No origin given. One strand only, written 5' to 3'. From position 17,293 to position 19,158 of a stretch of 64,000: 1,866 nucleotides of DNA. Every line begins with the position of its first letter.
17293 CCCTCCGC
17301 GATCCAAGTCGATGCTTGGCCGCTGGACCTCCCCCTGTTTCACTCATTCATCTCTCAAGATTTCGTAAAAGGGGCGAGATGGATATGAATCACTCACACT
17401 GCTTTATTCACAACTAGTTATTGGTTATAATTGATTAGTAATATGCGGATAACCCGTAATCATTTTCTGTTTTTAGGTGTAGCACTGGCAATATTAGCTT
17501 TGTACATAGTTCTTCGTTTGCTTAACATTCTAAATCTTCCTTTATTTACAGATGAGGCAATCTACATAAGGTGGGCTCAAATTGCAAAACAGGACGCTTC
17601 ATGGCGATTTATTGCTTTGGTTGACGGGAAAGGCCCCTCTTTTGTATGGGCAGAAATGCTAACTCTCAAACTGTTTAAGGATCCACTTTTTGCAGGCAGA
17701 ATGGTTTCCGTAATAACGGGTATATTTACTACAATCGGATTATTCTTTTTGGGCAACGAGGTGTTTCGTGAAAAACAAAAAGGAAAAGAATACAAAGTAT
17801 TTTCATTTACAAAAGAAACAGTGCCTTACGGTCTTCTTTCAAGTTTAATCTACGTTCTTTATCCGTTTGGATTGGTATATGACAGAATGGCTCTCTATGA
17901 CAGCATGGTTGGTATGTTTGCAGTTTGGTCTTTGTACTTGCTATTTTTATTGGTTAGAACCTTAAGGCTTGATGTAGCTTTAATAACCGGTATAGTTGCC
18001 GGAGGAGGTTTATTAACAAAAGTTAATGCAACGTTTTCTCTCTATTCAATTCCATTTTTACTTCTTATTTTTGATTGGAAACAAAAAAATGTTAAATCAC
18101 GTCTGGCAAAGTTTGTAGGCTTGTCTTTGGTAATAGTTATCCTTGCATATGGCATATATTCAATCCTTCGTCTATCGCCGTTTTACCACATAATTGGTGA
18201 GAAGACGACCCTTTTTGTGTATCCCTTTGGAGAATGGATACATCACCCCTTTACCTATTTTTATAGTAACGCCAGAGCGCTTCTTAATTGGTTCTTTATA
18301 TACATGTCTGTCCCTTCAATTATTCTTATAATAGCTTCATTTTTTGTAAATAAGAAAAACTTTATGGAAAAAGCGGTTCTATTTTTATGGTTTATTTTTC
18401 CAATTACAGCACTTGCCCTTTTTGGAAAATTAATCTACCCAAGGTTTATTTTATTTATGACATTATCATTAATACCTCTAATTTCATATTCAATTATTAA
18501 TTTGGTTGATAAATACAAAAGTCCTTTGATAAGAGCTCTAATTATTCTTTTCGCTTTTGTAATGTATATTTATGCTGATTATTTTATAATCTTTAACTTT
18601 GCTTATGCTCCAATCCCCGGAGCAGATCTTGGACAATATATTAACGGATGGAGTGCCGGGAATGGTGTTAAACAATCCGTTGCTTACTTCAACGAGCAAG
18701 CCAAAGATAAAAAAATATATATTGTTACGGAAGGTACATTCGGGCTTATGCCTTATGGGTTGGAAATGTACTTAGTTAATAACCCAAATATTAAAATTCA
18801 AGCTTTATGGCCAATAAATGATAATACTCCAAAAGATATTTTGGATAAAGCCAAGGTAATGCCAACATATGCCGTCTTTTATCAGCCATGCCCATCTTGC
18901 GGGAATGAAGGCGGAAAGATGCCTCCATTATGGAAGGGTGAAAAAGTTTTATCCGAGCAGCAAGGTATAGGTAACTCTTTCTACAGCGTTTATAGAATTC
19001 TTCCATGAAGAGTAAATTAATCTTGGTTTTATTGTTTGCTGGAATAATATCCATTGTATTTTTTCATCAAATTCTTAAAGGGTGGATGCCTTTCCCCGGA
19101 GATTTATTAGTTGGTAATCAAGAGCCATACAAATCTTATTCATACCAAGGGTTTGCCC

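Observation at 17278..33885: Two copies of a conserved, apparently structured RNA element in the only sizeable intergenic gaps of the glycosylation arrays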

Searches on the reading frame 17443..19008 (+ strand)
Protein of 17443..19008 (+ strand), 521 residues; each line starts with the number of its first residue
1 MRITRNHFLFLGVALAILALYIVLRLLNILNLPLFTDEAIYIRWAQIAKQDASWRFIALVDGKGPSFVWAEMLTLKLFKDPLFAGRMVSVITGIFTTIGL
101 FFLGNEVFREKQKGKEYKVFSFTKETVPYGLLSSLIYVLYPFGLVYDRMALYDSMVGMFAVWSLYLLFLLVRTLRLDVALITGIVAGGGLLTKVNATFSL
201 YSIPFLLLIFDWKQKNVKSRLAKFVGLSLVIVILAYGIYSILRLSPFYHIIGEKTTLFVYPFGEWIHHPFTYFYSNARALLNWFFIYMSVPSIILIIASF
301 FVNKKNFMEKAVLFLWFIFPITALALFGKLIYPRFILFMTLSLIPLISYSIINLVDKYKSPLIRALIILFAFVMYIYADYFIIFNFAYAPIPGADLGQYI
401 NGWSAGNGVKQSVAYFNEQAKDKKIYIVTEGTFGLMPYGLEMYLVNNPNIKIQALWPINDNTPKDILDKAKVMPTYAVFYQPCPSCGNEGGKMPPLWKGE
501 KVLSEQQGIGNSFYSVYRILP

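Call 15: find_encoding_contigs(protein=window:17443-19008:+, flank=3000, max_places=10)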
Protein window:17443-19008:+ (521 aa): 3 contigs read that carry it; 2 places shown.
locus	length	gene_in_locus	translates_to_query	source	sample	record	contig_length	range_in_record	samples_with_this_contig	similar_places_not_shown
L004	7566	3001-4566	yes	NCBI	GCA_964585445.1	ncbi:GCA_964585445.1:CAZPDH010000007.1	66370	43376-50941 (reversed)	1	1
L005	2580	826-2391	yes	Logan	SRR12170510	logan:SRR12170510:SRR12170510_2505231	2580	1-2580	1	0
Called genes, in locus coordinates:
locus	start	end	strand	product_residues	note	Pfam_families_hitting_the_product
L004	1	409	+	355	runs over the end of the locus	PF06224:AlkZ-like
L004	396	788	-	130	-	PF01435:Peptidase_M48 (weak), PF13058:DUF3920 (faint), PF06114:Peptidase_M78 (weak), PF10463:Peptidase_U49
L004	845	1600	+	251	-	PF00535:Glycos_transf_2, PF10111:Glyco_tranf_2_2, PF13641:Glyco_tranf_2_3 (weak)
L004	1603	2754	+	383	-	PF26314:MptA_B_family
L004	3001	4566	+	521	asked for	PF13231:PMT_2 (weak)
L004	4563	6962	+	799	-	PF09586:YfhO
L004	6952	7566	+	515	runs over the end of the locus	PF10131:PTPS_related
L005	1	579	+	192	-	?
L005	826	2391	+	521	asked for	PF13231:PMT_2 (weak)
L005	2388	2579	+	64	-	?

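Call 22: find_homologous_proteins(query=window:17443-19008:+, max_evalue=1e-20)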
Query window:17443-19008:+ (521 aa): 2068 proteins with E <= 1e-20 among 8000 candidates; the best 120 are listed.
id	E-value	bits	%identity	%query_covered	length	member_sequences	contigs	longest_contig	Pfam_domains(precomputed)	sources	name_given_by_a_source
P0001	0.0e+0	1159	100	100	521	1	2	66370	PF13231.13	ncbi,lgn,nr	ncbi:MAG TPA: glycosyltransferase family 39 protein [Patescibacteria group bacterium]|nr:glycosyltra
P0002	0.0e+0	1025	87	100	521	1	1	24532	PF13231.13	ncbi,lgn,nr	ncbi:MAG TPA: glycosyltransferase family 39 protein [Patescibacteria group bacterium]|nr:glycosyltra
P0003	2.0e-234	797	68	100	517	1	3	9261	PF13231.13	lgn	-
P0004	1.2e-233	795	67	100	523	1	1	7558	PF13231.13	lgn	-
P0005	9.2e-229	779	64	100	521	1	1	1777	PF13231.13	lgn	-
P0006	3.2e-227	774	68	98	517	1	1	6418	PF13231.13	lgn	-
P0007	1.9e-225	768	66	100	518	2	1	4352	-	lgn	-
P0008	2.7e-225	767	65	100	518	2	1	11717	PF13231.13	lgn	-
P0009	1.0e-224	765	65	100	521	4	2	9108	PF13231.13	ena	-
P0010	6.9e-223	759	65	100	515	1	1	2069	PF13231.13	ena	-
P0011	7.7e-222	756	65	100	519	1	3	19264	PF13231.13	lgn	-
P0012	2.3e-221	754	64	99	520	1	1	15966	PF13231.13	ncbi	-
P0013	2.8e-221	754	65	100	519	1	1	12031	PF13231.13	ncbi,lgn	-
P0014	5.6e-221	753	64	99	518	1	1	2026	PF13231.13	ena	-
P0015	4.2e-216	737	64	100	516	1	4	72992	PF13231.13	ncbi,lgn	-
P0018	1.3e-210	719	60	100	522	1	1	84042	PF13231.13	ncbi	-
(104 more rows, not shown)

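Call 23: find_encoding_contigs(protein=P0002, flank=10000, max_places=3)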
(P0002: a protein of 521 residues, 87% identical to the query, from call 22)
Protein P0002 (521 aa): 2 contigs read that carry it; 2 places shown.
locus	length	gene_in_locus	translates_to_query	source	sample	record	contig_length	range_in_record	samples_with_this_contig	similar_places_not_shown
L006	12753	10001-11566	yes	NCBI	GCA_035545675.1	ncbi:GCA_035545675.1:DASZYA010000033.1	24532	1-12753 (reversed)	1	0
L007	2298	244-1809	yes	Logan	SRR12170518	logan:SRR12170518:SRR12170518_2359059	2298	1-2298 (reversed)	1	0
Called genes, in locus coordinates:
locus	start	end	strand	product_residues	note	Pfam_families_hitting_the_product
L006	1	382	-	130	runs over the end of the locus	PF01042:Ribonuc_L-PSP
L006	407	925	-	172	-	PF13302:Acetyltransf_3, PF00583:Acetyltransf_1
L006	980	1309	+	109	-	PF00856:SET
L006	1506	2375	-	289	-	PF00248:Aldo_ket_red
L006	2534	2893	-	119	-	PF01541:GIY-YIG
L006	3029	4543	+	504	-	PF00206:Lyase_1, PF10397:ADSL_C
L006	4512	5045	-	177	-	PF02417:Chromate_transp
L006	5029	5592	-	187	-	PF02417:Chromate_transp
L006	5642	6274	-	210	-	PF00702:Hydrolase, PF08645:PNK3P (faint), PF13419:HAD_2, PF13242:Hydrolase_like (weak)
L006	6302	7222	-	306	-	PF17773:UPF0176_N, PF00581:Rhodanese, PF12368:Rhodanese_C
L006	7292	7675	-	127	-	PF10463:Peptidase_U49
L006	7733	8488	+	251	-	PF00535:Glycos_transf_2, PF10111:Glyco_tranf_2_2, PF13641:Glyco_tranf_2_3 (weak)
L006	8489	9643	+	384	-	PF26314:MptA_B_family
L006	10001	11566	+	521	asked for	PF13231:PMT_2 (weak)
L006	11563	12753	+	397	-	?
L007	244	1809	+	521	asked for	PF13231:PMT_2 (weak)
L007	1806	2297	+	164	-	?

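Call 24: find_encoding_contigs(protein=P0015, flank=10000, max_places=4)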
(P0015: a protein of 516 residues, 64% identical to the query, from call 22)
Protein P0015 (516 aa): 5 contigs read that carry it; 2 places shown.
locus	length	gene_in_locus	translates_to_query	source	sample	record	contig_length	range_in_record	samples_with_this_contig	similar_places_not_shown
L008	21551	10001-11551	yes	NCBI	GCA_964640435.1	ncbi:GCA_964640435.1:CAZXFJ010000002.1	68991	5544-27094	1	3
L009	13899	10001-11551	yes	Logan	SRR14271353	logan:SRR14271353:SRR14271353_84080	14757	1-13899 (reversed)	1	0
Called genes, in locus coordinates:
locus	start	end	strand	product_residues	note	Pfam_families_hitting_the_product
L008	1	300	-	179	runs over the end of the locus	PF02417:Chromate_transp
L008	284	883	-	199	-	PF02417:Chromate_transp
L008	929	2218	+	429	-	-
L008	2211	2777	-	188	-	-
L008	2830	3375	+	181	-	PF03167:UDG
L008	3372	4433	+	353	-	PF06224:AlkZ-like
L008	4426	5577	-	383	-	PF22660:RS_preATP-grasp-like, PF02222:ATP-grasp, PF17769:PurK_C (weak)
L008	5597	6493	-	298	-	PF17773:UPF0176_N, PF00581:Rhodanese, PF12368:Rhodanese_C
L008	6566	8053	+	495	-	PF00206:Lyase_1, PF10397:ADSL_C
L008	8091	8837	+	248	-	PF00535:Glycos_transf_2, PF10111:Glyco_tranf_2_2 (weak)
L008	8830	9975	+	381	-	PF26314:MptA_B_family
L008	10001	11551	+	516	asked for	PF13231:PMT_2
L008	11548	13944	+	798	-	PF09586:YfhO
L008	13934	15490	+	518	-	PF10131:PTPS_related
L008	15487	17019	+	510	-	PF10131:PTPS_related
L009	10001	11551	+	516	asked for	PF13231:PMT_2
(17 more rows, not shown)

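Call 25: find_encoding_contigs(protein=P0018, flank=10000, max_places=3)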
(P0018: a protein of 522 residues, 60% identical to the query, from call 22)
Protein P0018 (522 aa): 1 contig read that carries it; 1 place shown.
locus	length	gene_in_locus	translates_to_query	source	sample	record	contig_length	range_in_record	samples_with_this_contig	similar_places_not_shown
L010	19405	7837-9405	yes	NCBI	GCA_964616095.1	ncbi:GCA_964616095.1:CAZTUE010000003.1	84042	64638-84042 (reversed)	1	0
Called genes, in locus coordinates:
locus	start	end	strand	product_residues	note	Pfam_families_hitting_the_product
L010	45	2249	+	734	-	-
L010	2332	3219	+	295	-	-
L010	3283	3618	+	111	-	PF03795:YCII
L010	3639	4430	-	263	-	PF00892:EamA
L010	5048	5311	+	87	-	-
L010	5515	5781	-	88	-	-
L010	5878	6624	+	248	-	PF00535:Glycos_transf_2, PF10111:Glyco_tranf_2_2 (weak)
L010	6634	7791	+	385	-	PF26314:MptA_B_family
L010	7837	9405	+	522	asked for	PF13231:PMT_2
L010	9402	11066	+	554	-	-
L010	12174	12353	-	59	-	-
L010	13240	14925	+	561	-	PF02366:PMT, PF13231:PMT_2 (weak)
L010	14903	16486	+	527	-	PF10131:PTPS_related (weak)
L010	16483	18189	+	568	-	PF10131:PTPS_related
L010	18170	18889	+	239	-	PF00535:Glycos_transf_2, PF10111:Glyco_tranf_2_2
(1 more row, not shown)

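Call 35: find_encoding_contigs(protein=P0011, flank=10000, max_places=4)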
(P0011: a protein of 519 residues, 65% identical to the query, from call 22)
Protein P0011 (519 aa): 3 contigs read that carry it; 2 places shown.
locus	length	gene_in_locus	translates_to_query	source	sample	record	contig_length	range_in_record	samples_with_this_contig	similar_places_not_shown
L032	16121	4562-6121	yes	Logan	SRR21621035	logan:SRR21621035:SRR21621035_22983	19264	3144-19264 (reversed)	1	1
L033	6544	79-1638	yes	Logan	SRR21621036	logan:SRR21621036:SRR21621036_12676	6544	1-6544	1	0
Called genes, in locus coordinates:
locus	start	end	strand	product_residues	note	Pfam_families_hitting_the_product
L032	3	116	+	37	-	?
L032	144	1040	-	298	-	PF17773:UPF0176_N, PF00581:Rhodanese, PF12368:Rhodanese_C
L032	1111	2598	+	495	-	PF00206:Lyase_1, PF10397:ADSL_C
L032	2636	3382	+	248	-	PF00535:Glycos_transf_2, PF10111:Glyco_tranf_2_2 (weak), PF13641:Glyco_tranf_2_3 (faint)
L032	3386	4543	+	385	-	PF26314:MptA_B_family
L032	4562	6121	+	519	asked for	PF13231:PMT_2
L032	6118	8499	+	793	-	PF09586:YfhO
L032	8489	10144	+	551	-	PF13231:PMT_2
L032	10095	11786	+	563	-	PF02366:PMT (weak), PF13231:PMT_2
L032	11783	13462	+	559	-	PF10131:PTPS_related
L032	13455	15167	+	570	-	-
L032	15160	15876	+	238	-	PF00535:Glycos_transf_2, PF10111:Glyco_tranf_2_2 (weak)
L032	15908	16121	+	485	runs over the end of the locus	PF01943:Polysacc_synt, PF13440:Polysacc_synt_3, PF01554:MatE (weak)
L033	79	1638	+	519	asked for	PF13231:PMT_2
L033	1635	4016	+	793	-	PF09586:YfhO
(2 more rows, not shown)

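Call 36: find_encoding_contigs(protein=P0003, flank=10000, max_places=4)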
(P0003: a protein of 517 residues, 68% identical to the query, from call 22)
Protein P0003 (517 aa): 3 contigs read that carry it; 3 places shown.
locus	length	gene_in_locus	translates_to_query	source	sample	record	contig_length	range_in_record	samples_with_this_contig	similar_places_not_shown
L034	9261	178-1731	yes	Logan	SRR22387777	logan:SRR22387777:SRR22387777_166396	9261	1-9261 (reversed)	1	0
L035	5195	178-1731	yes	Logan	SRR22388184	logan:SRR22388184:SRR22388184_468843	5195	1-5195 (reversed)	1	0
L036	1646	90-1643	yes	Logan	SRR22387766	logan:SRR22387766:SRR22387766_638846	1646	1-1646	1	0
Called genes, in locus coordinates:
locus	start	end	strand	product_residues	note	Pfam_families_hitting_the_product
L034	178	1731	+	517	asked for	PF13231:PMT_2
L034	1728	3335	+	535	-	-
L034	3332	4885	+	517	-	PF10131:PTPS_related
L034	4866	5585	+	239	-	PF13641:Glyco_tranf_2_3 (weak), PF00535:Glycos_transf_2, PF10111:Glyco_tranf_2_2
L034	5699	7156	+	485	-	PF01943:Polysacc_synt, PF13440:Polysacc_synt_3, PF01554:MatE (weak)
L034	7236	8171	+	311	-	PF00535:Glycos_transf_2, PF10111:Glyco_tranf_2_2 (weak)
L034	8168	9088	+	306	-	PF00535:Glycos_transf_2, PF13641:Glyco_tranf_2_3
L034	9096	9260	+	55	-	?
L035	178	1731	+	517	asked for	PF13231:PMT_2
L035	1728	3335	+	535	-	-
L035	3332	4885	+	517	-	PF10131:PTPS_related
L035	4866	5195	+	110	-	?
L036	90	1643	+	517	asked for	PF13231:PMT_2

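Call 53: find_encoding_contigs(protein=P0004, flank=6000, max_places=4)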
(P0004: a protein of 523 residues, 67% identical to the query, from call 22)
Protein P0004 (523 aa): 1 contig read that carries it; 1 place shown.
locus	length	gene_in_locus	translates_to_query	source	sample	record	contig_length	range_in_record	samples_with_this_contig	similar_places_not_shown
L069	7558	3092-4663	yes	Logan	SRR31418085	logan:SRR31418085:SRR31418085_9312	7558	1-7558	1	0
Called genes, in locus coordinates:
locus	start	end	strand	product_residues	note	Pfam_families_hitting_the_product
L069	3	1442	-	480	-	?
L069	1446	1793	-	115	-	PF01648:ACPS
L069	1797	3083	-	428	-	PF07690:MFS_1, PF13347:MFS_2, PF07690:MFS_1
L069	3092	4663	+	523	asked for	PF13231:PMT_2 (weak)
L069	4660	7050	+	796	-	PF09586:YfhO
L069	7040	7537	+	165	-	-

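Call 65: find_encoding_contigs(protein=P0009, flank=8000, max_places=5)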
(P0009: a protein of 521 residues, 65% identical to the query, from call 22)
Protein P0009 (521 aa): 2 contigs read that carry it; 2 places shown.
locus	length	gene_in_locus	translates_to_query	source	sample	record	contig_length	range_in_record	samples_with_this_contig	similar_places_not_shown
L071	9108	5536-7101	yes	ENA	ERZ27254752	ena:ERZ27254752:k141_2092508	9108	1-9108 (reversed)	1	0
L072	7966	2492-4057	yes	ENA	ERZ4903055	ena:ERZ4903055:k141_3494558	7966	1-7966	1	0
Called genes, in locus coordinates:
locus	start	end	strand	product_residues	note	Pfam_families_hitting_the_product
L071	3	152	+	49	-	?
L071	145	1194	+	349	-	-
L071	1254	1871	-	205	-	PF01327:Pep_deformylase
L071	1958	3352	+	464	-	PF09852:DUF2079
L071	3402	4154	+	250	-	PF00535:Glycos_transf_2, PF10111:Glyco_tranf_2_2 (weak), PF13641:Glyco_tranf_2_3 (weak)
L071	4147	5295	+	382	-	PF26314:MptA_B_family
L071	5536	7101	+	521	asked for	PF13231:PMT_2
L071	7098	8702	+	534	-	PF10131:PTPS_related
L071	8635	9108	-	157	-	?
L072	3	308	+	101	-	?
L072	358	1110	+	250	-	PF00535:Glycos_transf_2, PF10111:Glyco_tranf_2_2 (weak), PF13641:Glyco_tranf_2_3 (weak)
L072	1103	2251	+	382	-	PF26314:MptA_B_family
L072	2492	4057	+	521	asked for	PF13231:PMT_2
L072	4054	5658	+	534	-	PF10131:PTPS_related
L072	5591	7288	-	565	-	PF02366:PMT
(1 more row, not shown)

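Call 85: find_encoding_contigs(protein=P0008, flank=8000, max_places=4)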
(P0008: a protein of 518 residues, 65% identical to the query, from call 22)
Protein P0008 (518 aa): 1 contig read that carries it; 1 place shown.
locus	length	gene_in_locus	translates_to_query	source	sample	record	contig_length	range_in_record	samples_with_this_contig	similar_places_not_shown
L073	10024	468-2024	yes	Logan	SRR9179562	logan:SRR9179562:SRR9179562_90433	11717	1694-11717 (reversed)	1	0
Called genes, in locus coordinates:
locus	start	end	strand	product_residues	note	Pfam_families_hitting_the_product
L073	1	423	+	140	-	?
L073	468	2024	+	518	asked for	PF13231:PMT_2 (weak)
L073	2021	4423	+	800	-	PF09586:YfhO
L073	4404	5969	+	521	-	-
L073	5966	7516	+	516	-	PF10131:PTPS_related, PF20176:DUF6541 (weak)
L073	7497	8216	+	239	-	PF00535:Glycos_transf_2, PF10111:Glyco_tranf_2_2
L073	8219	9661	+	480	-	PF01943:Polysacc_synt, PF13440:Polysacc_synt_3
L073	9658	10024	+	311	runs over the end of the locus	PF00535:Glycos_transf_2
